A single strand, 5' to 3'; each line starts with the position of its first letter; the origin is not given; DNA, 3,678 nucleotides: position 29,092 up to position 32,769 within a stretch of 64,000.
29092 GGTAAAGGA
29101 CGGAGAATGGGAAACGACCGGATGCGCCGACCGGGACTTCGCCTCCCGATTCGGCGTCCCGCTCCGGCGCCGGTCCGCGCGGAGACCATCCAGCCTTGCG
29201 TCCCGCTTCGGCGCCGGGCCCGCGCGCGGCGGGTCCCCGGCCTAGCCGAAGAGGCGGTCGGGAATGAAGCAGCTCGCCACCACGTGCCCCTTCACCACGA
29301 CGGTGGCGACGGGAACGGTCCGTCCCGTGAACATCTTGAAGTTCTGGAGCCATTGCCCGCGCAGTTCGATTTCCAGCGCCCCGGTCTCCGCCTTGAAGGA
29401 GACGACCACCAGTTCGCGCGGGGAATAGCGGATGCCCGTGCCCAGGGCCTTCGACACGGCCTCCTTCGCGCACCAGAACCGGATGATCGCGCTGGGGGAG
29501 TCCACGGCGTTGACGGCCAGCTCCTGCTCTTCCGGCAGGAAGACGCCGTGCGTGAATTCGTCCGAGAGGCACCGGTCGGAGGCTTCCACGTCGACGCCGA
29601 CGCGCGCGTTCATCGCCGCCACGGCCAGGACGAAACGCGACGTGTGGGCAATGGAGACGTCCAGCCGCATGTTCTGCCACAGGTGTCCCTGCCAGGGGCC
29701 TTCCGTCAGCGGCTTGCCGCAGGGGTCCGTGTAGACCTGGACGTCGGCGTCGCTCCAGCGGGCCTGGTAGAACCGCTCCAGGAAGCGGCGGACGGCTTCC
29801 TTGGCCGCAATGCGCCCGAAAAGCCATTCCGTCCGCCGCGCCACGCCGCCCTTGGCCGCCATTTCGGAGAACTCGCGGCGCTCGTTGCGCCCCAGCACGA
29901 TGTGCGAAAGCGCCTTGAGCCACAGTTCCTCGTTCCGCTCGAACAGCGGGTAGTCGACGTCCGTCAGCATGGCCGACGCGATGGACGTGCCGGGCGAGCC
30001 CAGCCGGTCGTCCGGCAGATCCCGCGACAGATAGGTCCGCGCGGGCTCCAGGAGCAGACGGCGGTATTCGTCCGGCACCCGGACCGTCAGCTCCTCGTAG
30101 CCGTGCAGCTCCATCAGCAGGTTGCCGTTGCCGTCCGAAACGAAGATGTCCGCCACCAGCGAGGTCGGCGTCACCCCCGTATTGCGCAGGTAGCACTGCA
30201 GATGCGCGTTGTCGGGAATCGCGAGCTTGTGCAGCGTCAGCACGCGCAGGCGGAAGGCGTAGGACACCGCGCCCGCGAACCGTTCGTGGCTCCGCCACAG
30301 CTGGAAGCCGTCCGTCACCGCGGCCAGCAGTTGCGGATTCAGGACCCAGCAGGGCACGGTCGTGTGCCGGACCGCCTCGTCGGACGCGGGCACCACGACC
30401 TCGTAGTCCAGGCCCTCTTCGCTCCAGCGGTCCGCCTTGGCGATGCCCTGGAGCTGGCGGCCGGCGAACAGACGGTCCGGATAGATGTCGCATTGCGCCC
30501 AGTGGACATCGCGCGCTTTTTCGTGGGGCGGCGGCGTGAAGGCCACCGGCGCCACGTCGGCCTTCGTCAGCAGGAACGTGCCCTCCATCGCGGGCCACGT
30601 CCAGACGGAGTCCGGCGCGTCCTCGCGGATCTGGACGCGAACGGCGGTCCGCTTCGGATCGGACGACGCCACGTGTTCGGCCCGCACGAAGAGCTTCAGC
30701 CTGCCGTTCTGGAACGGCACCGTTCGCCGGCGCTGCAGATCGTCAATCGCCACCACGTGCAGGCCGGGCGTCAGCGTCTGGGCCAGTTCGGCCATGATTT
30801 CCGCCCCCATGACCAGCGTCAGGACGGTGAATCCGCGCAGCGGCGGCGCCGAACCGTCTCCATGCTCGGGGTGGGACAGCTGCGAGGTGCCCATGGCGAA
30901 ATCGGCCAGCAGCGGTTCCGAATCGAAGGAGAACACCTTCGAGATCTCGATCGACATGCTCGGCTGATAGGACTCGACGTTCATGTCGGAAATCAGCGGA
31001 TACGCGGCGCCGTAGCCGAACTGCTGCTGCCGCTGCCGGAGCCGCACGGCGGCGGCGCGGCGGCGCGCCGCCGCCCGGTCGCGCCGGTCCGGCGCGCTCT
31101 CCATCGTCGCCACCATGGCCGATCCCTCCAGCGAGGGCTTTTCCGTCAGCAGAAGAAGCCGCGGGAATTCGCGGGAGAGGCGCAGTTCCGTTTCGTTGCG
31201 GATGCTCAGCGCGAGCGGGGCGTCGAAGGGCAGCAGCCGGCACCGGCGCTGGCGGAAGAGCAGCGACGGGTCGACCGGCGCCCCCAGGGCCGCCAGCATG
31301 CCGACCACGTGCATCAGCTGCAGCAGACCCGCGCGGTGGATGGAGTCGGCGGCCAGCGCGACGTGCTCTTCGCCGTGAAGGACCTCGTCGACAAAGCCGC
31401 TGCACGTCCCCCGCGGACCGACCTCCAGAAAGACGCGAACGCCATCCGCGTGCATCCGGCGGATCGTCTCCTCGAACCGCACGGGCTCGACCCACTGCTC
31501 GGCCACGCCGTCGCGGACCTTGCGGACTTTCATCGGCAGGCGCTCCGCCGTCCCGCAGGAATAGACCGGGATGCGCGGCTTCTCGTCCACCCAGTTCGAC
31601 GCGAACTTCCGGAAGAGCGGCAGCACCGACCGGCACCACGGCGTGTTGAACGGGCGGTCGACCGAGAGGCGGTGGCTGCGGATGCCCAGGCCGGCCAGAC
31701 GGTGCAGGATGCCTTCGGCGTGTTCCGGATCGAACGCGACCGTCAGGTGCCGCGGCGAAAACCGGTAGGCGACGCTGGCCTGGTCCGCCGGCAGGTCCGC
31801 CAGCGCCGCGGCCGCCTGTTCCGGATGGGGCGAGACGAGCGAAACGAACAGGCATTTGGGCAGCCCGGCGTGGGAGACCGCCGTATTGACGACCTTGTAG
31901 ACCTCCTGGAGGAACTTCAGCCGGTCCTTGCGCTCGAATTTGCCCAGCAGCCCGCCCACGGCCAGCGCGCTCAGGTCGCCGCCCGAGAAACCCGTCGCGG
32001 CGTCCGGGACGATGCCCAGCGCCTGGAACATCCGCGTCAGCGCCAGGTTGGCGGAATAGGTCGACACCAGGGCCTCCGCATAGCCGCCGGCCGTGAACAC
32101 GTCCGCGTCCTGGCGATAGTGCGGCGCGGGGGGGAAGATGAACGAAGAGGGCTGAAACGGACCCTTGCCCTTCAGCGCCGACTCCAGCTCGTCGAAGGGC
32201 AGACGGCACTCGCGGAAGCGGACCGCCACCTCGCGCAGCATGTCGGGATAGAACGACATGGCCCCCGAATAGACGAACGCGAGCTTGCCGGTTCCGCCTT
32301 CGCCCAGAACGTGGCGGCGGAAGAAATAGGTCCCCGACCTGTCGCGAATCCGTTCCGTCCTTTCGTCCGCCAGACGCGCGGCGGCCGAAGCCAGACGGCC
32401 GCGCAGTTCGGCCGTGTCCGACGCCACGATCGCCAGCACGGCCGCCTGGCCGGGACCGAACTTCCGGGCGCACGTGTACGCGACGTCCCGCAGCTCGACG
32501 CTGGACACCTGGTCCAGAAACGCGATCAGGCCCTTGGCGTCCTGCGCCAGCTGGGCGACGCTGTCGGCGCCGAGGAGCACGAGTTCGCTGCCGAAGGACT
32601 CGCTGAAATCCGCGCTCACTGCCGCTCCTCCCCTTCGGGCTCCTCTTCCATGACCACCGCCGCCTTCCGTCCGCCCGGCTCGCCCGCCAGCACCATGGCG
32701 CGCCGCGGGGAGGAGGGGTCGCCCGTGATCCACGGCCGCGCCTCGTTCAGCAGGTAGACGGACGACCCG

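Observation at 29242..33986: KS | AT-DH-PPTase pair in which all three PKS-type domains appear catalytically dead but the fused PPTase looks intact, with no carrier protein, sitting directly behind ispH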

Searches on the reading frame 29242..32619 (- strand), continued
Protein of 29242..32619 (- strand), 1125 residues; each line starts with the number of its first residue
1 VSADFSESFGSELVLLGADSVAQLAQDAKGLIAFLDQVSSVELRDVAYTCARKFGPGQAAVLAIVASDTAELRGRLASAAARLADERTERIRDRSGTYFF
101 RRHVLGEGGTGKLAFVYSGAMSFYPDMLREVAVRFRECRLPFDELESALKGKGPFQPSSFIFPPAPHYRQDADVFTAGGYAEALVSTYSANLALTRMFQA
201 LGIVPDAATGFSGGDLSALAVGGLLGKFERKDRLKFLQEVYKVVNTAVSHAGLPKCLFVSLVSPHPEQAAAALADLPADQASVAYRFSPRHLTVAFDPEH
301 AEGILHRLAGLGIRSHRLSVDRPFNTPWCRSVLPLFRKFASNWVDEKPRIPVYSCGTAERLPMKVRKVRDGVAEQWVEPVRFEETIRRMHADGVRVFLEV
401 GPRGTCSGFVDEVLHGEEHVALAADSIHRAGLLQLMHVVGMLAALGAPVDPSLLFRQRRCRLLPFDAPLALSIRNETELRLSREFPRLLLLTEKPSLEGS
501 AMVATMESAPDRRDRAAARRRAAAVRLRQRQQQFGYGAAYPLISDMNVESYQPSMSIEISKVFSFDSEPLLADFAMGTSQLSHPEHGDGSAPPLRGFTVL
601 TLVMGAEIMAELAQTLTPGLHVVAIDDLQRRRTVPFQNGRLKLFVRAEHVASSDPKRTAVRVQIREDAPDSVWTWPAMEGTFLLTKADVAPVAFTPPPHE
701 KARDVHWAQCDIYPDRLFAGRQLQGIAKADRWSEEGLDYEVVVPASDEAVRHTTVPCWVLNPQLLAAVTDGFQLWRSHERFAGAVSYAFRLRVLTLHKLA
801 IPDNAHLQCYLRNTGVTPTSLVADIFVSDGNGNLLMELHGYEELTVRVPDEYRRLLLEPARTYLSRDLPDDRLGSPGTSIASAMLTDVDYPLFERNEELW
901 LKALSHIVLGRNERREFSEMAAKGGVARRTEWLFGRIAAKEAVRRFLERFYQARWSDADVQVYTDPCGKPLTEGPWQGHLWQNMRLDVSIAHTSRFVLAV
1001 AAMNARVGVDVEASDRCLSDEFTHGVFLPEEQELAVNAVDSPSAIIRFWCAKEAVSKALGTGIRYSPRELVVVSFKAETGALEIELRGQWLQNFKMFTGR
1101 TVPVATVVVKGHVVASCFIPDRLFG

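Call 89: find_related_loci(query=A1, collection=metagenome_contigs, flank=6000)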
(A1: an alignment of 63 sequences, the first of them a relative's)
Query A1 (1125 aa) in metagenome_contigs; peptide patterns used: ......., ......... (x = any residue, [..] = any of these).
600 stretches matched a pattern (row limit reached: there are more); 111 encode a relative of the query (tblastn E <= 1e-3); the best 80 are kept; 80 distinct loci.
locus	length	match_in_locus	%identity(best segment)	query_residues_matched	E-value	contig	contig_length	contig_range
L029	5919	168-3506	63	1-1125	0e+0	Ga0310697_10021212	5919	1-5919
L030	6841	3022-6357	62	1-1124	0e+0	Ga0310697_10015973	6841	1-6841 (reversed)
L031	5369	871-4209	63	1-1124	0e+0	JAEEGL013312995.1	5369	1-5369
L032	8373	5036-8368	62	1-1123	0e+0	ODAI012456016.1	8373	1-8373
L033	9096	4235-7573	62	1-1124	0e+0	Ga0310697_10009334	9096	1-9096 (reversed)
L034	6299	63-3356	57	11-1124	0e+0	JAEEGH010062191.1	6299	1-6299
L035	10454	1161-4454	57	11-1124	0e+0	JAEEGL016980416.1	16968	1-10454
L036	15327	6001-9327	54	2-1124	0e+0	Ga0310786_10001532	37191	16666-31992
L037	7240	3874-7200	54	7-1125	0e+0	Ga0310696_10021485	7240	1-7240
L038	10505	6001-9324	50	7-1125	0e+0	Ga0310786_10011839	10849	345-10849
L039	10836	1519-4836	51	1-1124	0e+0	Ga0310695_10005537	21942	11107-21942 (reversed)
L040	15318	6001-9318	51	1-1124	0e+0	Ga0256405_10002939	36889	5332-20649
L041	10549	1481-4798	51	1-1124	0e+0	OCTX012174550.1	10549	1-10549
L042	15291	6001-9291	51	11-1124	0e+0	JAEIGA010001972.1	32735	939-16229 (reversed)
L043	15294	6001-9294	48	11-1124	0e+0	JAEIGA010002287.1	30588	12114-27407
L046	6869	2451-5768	49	1-1125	0e+0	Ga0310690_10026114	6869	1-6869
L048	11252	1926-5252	49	1-1125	0e+0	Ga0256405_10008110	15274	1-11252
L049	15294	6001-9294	48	9-1125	0e+0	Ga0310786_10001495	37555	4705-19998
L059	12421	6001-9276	43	9-1125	0e+0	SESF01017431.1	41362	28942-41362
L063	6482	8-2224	53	373-1125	0e+0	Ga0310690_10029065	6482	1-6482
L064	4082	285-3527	37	9-1120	0e+0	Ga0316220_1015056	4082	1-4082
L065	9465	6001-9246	37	9-1120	0e+0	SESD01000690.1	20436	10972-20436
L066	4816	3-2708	37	196-1120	7e-180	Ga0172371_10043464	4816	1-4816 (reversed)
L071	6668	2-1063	68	768-1125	1e-140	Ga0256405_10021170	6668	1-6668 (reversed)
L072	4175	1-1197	56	723-1125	2e-143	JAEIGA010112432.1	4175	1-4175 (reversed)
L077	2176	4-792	66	859-1125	2e-105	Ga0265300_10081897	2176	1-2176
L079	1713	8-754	60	873-1125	1e-94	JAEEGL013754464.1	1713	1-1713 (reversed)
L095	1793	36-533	44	958-1125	1e-37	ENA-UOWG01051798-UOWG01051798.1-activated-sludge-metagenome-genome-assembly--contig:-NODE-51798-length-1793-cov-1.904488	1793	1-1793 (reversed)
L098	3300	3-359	58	1008-1125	5e-35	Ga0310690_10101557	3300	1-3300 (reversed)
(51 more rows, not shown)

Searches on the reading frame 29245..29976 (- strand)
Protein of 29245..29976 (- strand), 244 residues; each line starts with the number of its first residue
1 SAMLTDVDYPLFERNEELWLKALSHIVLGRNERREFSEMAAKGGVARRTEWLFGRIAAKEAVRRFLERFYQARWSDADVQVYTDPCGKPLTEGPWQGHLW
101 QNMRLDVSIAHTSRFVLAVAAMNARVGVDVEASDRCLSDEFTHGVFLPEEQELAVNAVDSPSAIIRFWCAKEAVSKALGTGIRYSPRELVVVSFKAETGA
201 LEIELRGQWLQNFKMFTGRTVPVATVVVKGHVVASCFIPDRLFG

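Call 67: search_solved_structures(query=window:29245-29976:-, max_evalue=1, show_alignments=3)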
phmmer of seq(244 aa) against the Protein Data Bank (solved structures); distinct sequences matched with E-value up to 1: 20.
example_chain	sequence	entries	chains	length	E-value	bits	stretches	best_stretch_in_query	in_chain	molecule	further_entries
4v58_A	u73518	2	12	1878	0.00014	24.4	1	117-223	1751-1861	FATTY ACID SYNTHASE ALPHA SUBUNITS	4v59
5cxd_A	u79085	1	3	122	0.00062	22.3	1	13-120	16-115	Holo-[acyl-carrier-protein] synthase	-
4dxe_A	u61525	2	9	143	0.001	21.6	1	13-120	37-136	acyl-carrier-protein synthase | Holo-[acyl-carrier-protein] synthase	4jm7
7q5s_A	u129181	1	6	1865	0.0032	20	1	113-215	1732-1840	3-oxoacyl-[acyl-carrier-protein] reductase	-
3hyk_A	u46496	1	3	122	0.0039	19.7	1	27-120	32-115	Holo-[acyl-carrier-protein] synthase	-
1f80_A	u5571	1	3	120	0.0047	19.4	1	25-118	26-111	HOLO-(ACYL CARRIER PROTEIN) SYNTHASE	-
1fte_A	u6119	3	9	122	0.012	18.1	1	46-120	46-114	ACYL CARRIER PROTEIN SYNTHASE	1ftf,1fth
2was_A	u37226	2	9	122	0.013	17.9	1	123-182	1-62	3-OXOACYL-[ACYL-CARRIER-PROTEIN] SYNTHASE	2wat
2was_B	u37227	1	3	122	0.015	17.7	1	123-182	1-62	3-OXOACYL-[ACYL-CARRIER-PROTEIN] SYNTHASE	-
1f7l_A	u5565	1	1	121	0.017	17.6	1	24-118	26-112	HOLO-(ACYL CARRIER PROTEIN) SYNTHASE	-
1f7t_A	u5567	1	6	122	0.017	17.6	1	24-118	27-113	HOLO-(ACYL CARRIER PROTEIN) SYNTHASE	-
7r49_A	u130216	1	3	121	0.021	17.3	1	42-117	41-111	Holo-[acyl-carrier-protein] synthase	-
6u5w_A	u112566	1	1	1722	0.059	15.8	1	118-208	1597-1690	Fatty acid synthase subunit alpha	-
9d47_C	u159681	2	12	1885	0.06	15.8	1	117-208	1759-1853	Fatty acid synthase subunit alpha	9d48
6u5v_A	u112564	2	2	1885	0.065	15.7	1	118-208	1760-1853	Fatty acid synthase subunit alpha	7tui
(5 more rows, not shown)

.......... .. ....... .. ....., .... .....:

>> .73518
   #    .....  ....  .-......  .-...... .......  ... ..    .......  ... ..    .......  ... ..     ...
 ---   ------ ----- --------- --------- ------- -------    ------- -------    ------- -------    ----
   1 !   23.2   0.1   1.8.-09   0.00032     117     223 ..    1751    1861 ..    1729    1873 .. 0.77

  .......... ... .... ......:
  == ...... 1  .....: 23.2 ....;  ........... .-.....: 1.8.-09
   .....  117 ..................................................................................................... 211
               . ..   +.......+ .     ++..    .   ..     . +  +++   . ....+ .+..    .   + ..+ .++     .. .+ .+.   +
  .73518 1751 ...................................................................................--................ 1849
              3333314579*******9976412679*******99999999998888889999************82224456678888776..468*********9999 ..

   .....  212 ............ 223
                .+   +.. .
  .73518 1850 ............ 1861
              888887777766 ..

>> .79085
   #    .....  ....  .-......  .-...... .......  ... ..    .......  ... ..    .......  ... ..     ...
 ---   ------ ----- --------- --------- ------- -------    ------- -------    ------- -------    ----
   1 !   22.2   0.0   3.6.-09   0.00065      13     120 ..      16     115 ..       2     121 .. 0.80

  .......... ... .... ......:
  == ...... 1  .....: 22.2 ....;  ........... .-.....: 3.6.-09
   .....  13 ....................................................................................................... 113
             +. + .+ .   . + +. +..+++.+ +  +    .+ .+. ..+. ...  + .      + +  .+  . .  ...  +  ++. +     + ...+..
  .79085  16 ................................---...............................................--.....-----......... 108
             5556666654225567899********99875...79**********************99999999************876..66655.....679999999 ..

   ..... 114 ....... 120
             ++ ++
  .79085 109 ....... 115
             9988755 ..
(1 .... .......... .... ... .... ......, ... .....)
